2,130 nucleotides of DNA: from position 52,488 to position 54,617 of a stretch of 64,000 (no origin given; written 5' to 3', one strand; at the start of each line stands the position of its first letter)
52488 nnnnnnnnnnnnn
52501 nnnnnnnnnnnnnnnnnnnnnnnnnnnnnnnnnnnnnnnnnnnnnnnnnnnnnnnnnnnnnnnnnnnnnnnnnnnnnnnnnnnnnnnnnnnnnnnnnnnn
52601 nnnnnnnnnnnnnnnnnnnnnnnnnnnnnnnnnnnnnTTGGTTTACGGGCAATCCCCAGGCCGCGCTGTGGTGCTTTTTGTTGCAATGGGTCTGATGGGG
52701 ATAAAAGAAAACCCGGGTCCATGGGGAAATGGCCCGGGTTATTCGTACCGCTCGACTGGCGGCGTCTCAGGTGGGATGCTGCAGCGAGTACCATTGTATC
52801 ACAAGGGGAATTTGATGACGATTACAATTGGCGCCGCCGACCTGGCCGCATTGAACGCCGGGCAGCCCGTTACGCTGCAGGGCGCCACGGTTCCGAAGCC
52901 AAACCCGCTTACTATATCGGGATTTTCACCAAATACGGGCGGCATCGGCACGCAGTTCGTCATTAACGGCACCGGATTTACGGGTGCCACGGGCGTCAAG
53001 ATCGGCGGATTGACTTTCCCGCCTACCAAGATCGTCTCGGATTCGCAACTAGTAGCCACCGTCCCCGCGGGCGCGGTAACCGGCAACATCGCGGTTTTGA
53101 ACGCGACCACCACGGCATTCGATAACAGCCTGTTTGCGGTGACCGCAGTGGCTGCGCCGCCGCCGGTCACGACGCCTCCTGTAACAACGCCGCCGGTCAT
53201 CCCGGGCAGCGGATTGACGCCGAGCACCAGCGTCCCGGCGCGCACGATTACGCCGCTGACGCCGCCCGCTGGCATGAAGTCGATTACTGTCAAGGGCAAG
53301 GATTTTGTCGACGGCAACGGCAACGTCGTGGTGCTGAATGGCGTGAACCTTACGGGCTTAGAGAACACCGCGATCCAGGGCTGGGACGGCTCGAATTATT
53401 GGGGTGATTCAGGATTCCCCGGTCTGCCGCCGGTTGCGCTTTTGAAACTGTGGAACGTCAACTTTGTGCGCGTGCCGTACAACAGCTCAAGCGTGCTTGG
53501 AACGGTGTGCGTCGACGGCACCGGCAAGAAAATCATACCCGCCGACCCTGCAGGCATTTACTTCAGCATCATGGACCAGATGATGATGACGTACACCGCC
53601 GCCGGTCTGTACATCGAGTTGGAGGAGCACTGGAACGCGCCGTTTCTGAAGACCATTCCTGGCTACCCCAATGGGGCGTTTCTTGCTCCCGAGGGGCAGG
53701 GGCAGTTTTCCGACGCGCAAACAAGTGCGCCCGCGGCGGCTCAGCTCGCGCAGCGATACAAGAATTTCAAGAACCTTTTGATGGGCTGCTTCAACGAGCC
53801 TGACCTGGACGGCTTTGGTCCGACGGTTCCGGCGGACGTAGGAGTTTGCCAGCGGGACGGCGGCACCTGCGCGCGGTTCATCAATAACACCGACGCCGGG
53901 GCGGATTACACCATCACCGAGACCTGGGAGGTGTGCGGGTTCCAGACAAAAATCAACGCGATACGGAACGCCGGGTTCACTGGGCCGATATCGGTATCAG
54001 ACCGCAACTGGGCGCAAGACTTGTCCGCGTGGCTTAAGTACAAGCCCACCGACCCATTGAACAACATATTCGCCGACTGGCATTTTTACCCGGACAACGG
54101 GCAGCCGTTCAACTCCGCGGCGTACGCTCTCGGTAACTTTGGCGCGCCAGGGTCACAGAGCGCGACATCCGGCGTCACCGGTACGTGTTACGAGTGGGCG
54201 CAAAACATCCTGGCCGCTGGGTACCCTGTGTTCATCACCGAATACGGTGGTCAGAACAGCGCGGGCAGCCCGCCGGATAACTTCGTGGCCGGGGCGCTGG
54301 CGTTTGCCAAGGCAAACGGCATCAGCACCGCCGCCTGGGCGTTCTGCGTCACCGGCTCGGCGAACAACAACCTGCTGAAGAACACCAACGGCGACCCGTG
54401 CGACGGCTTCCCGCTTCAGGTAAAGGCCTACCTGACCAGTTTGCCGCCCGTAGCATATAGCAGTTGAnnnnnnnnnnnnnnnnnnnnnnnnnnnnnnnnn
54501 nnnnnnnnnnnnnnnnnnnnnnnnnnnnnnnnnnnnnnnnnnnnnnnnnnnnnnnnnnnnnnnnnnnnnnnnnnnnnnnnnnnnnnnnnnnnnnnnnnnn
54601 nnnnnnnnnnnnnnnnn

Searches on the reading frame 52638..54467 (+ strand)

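Call 73: search_protein_families(library=pfam, proteins=[window:52638-54467:+], max_evalue=0.01)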
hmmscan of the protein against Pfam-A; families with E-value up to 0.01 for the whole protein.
window:52638-54467:+ (609 aa): 1 family
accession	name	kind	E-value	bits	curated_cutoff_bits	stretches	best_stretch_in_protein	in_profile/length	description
PF00150.24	Cellulase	-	5.1e-24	85.6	23.5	1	244-570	16-269/272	Cellulase (glycosyl hydrolase family 5)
